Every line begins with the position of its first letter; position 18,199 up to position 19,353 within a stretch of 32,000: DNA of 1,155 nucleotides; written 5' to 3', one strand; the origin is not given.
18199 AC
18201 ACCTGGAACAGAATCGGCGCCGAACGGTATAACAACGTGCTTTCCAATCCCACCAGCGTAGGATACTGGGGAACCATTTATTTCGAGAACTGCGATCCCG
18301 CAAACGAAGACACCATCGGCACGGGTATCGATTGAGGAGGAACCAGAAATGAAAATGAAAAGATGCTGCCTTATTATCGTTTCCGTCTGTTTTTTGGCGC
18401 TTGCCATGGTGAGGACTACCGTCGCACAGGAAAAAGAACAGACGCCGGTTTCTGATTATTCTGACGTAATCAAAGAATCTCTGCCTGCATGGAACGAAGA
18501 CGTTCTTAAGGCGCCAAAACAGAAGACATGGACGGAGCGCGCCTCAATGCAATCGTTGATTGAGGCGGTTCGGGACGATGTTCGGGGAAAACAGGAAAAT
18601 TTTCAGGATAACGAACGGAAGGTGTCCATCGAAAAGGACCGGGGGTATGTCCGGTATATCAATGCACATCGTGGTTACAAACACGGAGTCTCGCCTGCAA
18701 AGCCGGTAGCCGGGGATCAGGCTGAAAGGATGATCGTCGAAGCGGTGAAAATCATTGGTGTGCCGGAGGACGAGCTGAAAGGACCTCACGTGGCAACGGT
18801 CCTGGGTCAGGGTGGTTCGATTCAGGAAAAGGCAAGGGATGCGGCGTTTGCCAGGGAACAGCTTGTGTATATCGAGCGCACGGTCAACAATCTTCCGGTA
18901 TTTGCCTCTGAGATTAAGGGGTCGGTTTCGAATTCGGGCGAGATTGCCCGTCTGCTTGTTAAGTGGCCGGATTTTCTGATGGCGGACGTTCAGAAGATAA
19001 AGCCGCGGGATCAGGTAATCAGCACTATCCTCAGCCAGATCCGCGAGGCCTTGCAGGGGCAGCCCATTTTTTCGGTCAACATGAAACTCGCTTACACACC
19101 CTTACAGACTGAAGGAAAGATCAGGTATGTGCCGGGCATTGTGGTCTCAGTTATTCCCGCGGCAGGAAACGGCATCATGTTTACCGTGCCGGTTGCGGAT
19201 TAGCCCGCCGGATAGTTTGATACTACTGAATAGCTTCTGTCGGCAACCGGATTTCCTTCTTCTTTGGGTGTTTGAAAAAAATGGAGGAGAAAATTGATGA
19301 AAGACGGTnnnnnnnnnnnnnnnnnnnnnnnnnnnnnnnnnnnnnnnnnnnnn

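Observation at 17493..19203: GC-rich, translationally coupled two-gene exported module: a clan-CD-peptidase-like lipoprotein plus an unknown secreted partner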

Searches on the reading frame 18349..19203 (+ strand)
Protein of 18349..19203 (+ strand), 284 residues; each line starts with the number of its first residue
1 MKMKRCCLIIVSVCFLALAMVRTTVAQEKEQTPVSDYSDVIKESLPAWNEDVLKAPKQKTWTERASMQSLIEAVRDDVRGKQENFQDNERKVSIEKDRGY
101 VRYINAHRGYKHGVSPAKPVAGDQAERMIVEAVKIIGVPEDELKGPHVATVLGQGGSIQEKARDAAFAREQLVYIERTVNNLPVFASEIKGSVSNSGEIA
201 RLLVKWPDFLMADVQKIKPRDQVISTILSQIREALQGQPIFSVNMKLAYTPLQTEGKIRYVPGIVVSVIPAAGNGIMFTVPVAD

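Call 4: search_protein_families(library=pfam, proteins=[window:18349-19203:+], max_evalue=1)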
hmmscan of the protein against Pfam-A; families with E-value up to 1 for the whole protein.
window:18349-19203:+ (284 aa): 3 families
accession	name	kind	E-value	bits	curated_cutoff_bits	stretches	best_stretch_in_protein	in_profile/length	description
PF24671.2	DRC7_C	-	0.001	19.7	28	1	49-106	12-69/109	Dynein regulatory complex subunit 7 C-terminal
PF23922.1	DUF7261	-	0.051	14.2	27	1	7-96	18-105/169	Family of unknown function (DUF7261)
PF07504.19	FTP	-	0.13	12.6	21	1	172-199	17-44/51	Fungalysin/Thermolysin Propeptide Motif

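Call 5: search_protein_families(library=ncbifam, proteins=[window:18349-19203:+], max_evalue=1)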
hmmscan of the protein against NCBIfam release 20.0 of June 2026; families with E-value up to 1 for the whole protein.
window:18349-19203:+ (284 aa): 0 families

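Call 8: search_solved_structures(query=window:18349-19203:+, max_evalue=10, show_alignments=2)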
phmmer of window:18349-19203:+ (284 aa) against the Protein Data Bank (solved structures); distinct sequences matched with E-value up to 10: 0.

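Call 10: find_homologous_proteins(query=window:18349-19203:+)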
Query window:18349-19203:+ (284 aa): 8 proteins with E <= 0.001 among 872 candidates.
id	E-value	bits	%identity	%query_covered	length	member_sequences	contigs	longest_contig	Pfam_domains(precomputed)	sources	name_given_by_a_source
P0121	4.2e-182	622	100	100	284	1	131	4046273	-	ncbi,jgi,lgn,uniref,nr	ncbi:MAG: hypothetical protein DCC43_05650 [Candidatus Brocadia sp.]|jgi:hypothetical protein|uniref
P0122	7.2e-181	618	99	100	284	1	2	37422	-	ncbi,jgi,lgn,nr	ncbi:MAG: hypothetical protein B6D35_10425 [Candidatus Brocadia sp. UTAMX2]|jgi:hypothetical protein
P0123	3.5e-133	461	73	99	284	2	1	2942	-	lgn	-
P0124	4.8e-129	448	71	99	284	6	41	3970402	-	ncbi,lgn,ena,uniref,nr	ncbi:MAG: hypothetical protein DWB56_16520 [Candidatus Jettenia sp.]|uniref:hypothetical protein n=1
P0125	9.2e-96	339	72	76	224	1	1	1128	-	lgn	-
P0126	4.2e-95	336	72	77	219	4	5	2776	-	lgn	-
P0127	3.7e-94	333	56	100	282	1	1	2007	-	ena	-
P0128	2.0e-53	200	42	83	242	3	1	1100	-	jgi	jgi:hypothetical protein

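Call 26: search_protein_representatives(protein=window:18349-19203:+)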
Query: 284 residues. Proteins with E-value up to 0.001 (for the whole library): 173; up to 1e-10: 101; up to 1e-30: 2. The best 150 are listed.
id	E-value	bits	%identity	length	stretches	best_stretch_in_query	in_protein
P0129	6.1e-62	226.0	43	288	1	12-283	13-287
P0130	1.4e-45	172.4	37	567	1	26-283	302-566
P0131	8.8e-30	120.6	31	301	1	23-269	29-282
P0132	1.0e-28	117.1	35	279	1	38-283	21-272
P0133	1.1e-26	110.4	31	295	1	9-283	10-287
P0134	2.2e-24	102.9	34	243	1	93-283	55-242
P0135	9.5e-24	100.8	29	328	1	35-282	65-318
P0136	2.8e-23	99.3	30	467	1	33-269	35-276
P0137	3.8e-23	98.9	31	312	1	22-283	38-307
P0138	4.8e-23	98.5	28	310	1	17-283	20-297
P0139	3.8e-22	95.6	27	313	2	77-283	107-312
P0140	4.2e-22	95.4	30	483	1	36-269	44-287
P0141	5.2e-22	95.1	28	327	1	38-283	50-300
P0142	5.8e-22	95.0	36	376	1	91-241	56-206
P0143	8.4e-22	94.5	25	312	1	30-283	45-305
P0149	2.2e-20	89.8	29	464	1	3-268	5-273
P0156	3.0e-19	86.1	31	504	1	31-283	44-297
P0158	3.4e-19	85.9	31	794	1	31-267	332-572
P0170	5.6e-17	78.6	30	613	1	39-282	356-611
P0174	3.1e-16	76.2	30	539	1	33-252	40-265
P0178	4.8e-16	75.6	30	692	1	33-264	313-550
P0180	5.2e-16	75.5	29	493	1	31-268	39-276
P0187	3.2e-15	72.9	28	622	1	34-264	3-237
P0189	7.2e-15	71.7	29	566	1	29-234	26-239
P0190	7.2e-15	71.7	30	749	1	31-250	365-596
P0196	3.0e-14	69.7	28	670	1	32-248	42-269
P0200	7.8e-14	68.3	30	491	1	89-283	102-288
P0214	3.2e-12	63.1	28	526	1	86-249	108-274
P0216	4.5e-12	62.6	28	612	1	33-266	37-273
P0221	1.2e-11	61.1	29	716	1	90-282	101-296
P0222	1.6e-11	60.7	26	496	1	31-252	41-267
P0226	3.7e-11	59.6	27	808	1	32-250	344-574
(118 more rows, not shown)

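Call 28: search_protein_families(library=pfam, proteins=[P0130, P0136, P0140, P0158, P0170, P0178, P0190, P0196, P0221, P0226], max_evalue=0.01)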
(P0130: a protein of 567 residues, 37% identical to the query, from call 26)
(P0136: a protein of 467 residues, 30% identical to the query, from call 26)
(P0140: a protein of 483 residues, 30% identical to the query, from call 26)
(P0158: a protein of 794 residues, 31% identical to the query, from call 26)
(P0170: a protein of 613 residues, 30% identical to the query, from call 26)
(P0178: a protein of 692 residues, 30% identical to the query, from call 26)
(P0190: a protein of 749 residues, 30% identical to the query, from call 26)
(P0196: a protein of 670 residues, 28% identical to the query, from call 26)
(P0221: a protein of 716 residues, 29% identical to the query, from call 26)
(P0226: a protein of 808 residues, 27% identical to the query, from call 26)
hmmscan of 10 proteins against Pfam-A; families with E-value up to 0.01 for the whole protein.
P0130 (567 aa): 1 family
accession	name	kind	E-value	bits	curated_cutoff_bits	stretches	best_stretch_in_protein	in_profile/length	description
PF19872.4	DUF6345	-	3e-16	60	26.9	1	91-265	38-198/221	Family of unknown function (DUF6345)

P0136 (467 aa): 2 families
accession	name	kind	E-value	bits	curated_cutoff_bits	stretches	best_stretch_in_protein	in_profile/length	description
PF02412.23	TSP_3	-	1.7e-06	28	25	1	315-338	13-36/36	Thrombospondin type 3 repeat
PF00404.24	Dockerin_1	-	6.1e-05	23.6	22.9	1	405-453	2-53/57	Dockerin type I domain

P0140 (483 aa): 2 families
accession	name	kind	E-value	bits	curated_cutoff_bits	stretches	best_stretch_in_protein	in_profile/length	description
PF02412.23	TSP_3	-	5e-16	58.5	25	3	326-349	13-36/36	Thrombospondin type 3 repeat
PF13499.12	EF-hand_7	-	0.00049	20.8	30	1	412-465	12-62/67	EF-hand domain pair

P0158 (794 aa): 2 families
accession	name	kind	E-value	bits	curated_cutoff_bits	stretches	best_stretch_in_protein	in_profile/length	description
PF19872.4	DUF6345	-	1.6e-15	57.6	26.9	1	96-234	45-171/221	Family of unknown function (DUF6345)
PF02412.23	TSP_3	-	1.4e-09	37.9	25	2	615-636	15-36/36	Thrombospondin type 3 repeat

P0170 (613 aa): 1 family
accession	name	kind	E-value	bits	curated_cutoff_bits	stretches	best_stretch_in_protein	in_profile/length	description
PF19872.4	DUF6345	-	3.9e-12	46.5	26.9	1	134-260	56-171/221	Family of unknown function (DUF6345)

P0178 (692 aa): 1 family
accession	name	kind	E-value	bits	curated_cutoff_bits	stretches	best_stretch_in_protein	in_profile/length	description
PF02412.23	TSP_3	-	6.6e-12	45.3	25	2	619-637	1-19/36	Thrombospondin type 3 repeat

P0190 (749 aa): 2 families
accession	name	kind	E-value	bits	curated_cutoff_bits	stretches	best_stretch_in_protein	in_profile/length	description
PF19872.4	DUF6345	-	3.9e-13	49.8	26.9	1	122-259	44-169/221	Family of unknown function (DUF6345)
PF02412.23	TSP_3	-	1.2e-09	38.1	25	1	629-650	15-36/36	Thrombospondin type 3 repeat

P0196 (670 aa): 0 families

P0221 (716 aa): 1 family
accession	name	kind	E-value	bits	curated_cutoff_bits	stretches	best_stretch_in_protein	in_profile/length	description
PF02412.23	TSP_3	-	0.0024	18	25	1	302-321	15-34/36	Thrombospondin type 3 repeat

P0226 (808 aa): 2 families
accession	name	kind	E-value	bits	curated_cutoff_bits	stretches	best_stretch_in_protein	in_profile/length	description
PF19872.4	DUF6345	-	1.1e-10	41.7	26.9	1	105-256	39-166/221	Family of unknown function (DUF6345)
PF02412.23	TSP_3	-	1.9e-05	24.7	25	1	629-651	14-36/36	Thrombospondin type 3 repeat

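Call 38: predict_structure(alignment_id=A3)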
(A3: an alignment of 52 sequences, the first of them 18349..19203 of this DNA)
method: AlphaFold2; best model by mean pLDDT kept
length: 284 residues; sequences in the alignment: 52
mean_pLDDT: 91.7   pTM: 0.83
mean pLDDT of the five models: 91.7, 90.7, 90.6, 90.2, 90.0
residues with pLDDT >= 90: 228; 70-90: 28; 50-70: 25; < 50: 3
segments of 3 or more residues with pLDDT < 50: 1-3
pLDDT, mean of each block of 10 residues (from residue 1): 55 60 63 84 97 97 97 93 94 97 98 95 98 98 97 88 91 98 98 98 98 97 98 95 97 90 98 96 97
secondary structure, 60 per line:
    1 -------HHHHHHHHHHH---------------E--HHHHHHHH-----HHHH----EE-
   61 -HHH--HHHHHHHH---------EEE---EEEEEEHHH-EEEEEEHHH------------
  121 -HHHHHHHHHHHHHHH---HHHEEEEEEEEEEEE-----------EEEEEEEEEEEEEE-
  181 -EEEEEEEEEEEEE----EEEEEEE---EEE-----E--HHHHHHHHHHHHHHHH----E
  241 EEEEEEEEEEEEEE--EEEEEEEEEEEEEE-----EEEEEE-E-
elements in order: H8-18 H37-44 H50-53 H67-74 E84-86 E90-95 E100-105 H122-136 E143-154 E166-179 E182-194 E199-205 E209-211 H220-235 E240-254 E257-270 E276-281

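Call 41: fold_search(model_id=the predicted structure, library=pdb)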
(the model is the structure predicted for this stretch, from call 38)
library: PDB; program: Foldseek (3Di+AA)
matches with E <= 10: 716; with E <= 0.001: 2
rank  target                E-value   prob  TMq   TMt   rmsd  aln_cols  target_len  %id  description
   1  3nqz_A                1.3e-04  1.00  0.31  0.45   6.8       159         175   13  Crystal structure of the autoprocessed Vibriolysin MCP-02 with E369A mutation (released 2010-10-06)
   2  3nqy_A                2.4e-04  1.00  0.31  0.46   6.9       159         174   13  Crystal structure of the autoprocessed complex of Vibriolysin MCP-02 with a single point mutation E346A (released 2010-10-06)
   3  2o3o_C                1.6e-03  1.00  0.37  0.42   8.5       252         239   11  Crystal Structure of the sensor histidine kinase regulator YycI from Bacillus subtitlis (released 2007-04-10)
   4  2o3o_K                1.7e-03  1.00  0.36  0.42   8.9       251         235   10  Crystal Structure of the sensor histidine kinase regulator YycI from Bacillus subtitlis (released 2007-04-10)
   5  4k90_B                1.7e-03  0.97  0.21  0.28  11.3       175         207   11  Extracellular metalloproteinase from Aspergillus (released 2013-10-23)
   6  2o3o_G                4.0e-03  0.99  0.35  0.40   8.7       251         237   11  Crystal Structure of the sensor histidine kinase regulator YycI from Bacillus subtitlis (released 2007-04-10)
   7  2o3o_L                4.8e-03  0.99  0.37  0.42   8.5       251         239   11  Crystal Structure of the sensor histidine kinase regulator YycI from Bacillus subtitlis (released 2007-04-10)
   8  2o3o_D                6.3e-03  0.98  0.37  0.41   9.4       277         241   11  Crystal Structure of the sensor histidine kinase regulator YycI from Bacillus subtitlis (released 2007-04-10)
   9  9i0v_A                6.7e-02  0.11  0.12  0.13  20.1       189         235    9  Crystal structure of DasR in complex with a synthetic DasR-binding RNA aptamer (released 2026-01-28)
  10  2h1t_A                9.3e-02  0.11  0.12  0.17  15.7       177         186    9  Crystal structure of a duf1089 family protein (pa1994) from pseudomonas aeruginosa at 1.80 A resolution (released 2006-05-30)
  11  4u0v_B                1.0e-01  0.09  0.12  0.13  22.8       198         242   10  Crystal structure of YvoA from Bacillus subtilis in complex with glucosamine-6-phosphate (released 2015-01-14)
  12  2h1t_B                1.1e-01  0.11  0.12  0.17  15.6       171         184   10  Crystal structure of a duf1089 family protein (pa1994) from pseudomonas aeruginosa at 1.80 A resolution (released 2006-05-30)
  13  6kac_P                1.2e-01  0.12  0.14  0.19  15.7       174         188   12  Cryo-EM structure of the C2S2-type PSII-LHCII supercomplex from Chlamydomonas reihardtii (released 2019-10-23)
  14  7r5k_W0               2.0e-01  0.06  0.13  0.05  20.5       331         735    9  Human nuclear pore complex (constricted) (released 2022-06-22)
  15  6e2q_A                2.0e-01  0.03  0.08  0.05  18.4       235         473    8  Structure of human JAK2 FERM/SH2 in complex with Erythropoietin Receptor (released 2018-08-08)
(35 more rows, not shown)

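Call 43: search_protein_families(library=pfam, alignment_id=A3, max_evalue=10)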
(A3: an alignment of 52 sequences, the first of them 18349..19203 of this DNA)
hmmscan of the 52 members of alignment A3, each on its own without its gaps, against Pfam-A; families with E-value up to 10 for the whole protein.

A. member 1, window:18349-19203:+ (284 aa): 3 families
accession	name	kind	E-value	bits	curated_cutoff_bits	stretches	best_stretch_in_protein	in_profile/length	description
PF24671.2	DRC7_C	-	0.001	19.7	28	1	49-106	12-69/109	Dynein regulatory complex subunit 7 C-terminal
PF23922.1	DUF7261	-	0.051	14.2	27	1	7-96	18-105/169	Family of unknown function (DUF7261)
PF07504.19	FTP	-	0.13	12.6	21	1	172-199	17-44/51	Fungalysin/Thermolysin Propeptide Motif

B. families by the number of members that match (of 52 scanned): 24 families
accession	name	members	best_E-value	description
PF07504.19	FTP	11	0.0063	Fungalysin/Thermolysin Propeptide Motif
PF16244.11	DUF4901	4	0.00088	YcdB, YcdC repeated domain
PF14451.12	Ub-Mut7C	2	0.077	Mut7-C ubiquitin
PF11828.13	DUF3348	1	0.00034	Protein of unknown function (DUF3348)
PF24671.2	DRC7_C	1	0.001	Dynein regulatory complex subunit 7 C-terminal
PF02406.22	MmoB_DmpM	1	0.0085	MmoB/DmpM family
PF12551.13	PHBC_N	1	0.012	Poly-beta-hydroxybutyrate polymerase N terminal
PF23922.1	DUF7261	1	0.051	Family of unknown function (DUF7261)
PF17962.7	bMG6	1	0.059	Bacterial macroglobulin domain 6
PF18305.6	DNA_pol_A_exoN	1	0.07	3' to 5' exonuclease C-terminal domain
PF23016.2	RsmI_C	1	0.082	RsmI C-terminal HTH domain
PF16184.11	Cadherin_3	1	0.083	Cadherin-like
PF20130.4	DUF6520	1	0.093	Family of unknown function (DUF6520)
PF07265.16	TAP35_44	1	0.1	Tapetum specific protein TAP35/TAP44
PF19820.4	DUF6303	1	0.11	Family of unknown function (DUF6303)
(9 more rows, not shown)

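Call 60: search_protein_families(library=pfam, proteins=[P0174, P0189, P0214, P0149, P0156, P0180, P0200, P0216, P0222, P0187], max_evalue=0.01)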
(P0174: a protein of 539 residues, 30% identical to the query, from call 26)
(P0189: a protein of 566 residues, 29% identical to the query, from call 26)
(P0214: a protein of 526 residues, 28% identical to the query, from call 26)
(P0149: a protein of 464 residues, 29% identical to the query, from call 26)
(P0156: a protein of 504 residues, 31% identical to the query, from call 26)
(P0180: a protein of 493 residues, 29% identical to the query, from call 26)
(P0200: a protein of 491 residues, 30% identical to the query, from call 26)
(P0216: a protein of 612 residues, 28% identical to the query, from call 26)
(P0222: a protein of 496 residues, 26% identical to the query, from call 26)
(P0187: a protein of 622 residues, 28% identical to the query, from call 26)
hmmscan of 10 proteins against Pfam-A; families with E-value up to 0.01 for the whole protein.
P0174 (539 aa): 1 family
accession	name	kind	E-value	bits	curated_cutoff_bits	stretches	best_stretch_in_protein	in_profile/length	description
PF02412.23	TSP_3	-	1.6e-14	53.7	25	3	386-413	9-36/36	Thrombospondin type 3 repeat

P0189 (566 aa): 1 family
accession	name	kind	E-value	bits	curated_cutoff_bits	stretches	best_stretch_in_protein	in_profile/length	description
PF02412.23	TSP_3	-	3.1e-11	43.2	25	1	309-330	15-36/36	Thrombospondin type 3 repeat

P0214 (526 aa): 1 family
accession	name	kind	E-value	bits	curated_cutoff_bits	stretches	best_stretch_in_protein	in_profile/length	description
PF02412.23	TSP_3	-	1.2e-22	79.7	25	4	353-396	1-36/36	Thrombospondin type 3 repeat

P0149 (464 aa): 2 families
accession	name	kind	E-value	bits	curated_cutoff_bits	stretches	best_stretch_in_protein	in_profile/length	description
PF02412.23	TSP_3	-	9e-06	25.7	25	1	292-313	15-36/36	Thrombospondin type 3 repeat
PF00404.24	Dockerin_1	-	7.2e-05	23.3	22.9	1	402-454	1-49/57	Dockerin type I domain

P0156 (504 aa): 3 families
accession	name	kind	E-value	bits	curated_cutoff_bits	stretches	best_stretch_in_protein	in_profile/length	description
PF13860.13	FlgD_ig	-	1.2e-08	35.3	27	1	427-493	13-77/79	FlgD Ig-like domain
PF02412.23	TSP_3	-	3.5e-07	30.2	25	1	302-323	15-36/36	Thrombospondin type 3 repeat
PF18962.6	Por_Secre_tail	-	0.0027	18.4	27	1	416-502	1-75/75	Secretion system C-terminal sorting domain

P0180 (493 aa): 3 families
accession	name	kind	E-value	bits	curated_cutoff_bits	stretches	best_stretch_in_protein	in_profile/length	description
PF02412.23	TSP_3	-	9.4e-11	41.7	25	2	317-339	14-36/36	Thrombospondin type 3 repeat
PF13860.13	FlgD_ig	-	2.4e-08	34.3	27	1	413-481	8-76/79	FlgD Ig-like domain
PF18962.6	Por_Secre_tail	-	0.0015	19.3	27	1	408-489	3-73/75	Secretion system C-terminal sorting domain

P0200 (491 aa): 2 families
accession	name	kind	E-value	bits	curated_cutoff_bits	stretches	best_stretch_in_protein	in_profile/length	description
PF02412.23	TSP_3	-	1.2e-09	38.1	25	2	314-337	13-36/36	Thrombospondin type 3 repeat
PF13860.13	FlgD_ig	-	3e-08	34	27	1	421-478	19-75/79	FlgD Ig-like domain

P0216 (612 aa): 4 families
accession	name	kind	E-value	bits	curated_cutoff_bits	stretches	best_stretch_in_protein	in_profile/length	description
PF13205.12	Big_5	-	3e-06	28.3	23.6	1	437-509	23-95/105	Bacterial Ig-like domain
PF02412.23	TSP_3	-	0.0001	22.3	25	1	319-341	14-36/36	Thrombospondin type 3 repeat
PF00404.24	Dockerin_1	-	0.00057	20.5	22.9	1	538-586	3-50/57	Dockerin type I domain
PF13753.12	SWM_repeat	-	0.0018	18.9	27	1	438-497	17-79/86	Putative flagellar system-associated repeat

P0222 (496 aa): 3 families
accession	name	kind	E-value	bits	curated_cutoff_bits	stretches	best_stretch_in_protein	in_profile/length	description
PF13860.13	FlgD_ig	-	6.1e-09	36.2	27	1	420-483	11-75/79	FlgD Ig-like domain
PF02412.23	TSP_3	-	1.1e-08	35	25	2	319-342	13-36/36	Thrombospondin type 3 repeat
PF18962.6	Por_Secre_tail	-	0.00012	22.7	27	1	412-492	3-73/75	Secretion system C-terminal sorting domain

P0187 (622 aa): 1 family
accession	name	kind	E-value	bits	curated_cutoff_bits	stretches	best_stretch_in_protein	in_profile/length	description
PF02412.23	TSP_3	-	9.7e-05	22.4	25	2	259-281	14-36/36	Thrombospondin type 3 repeat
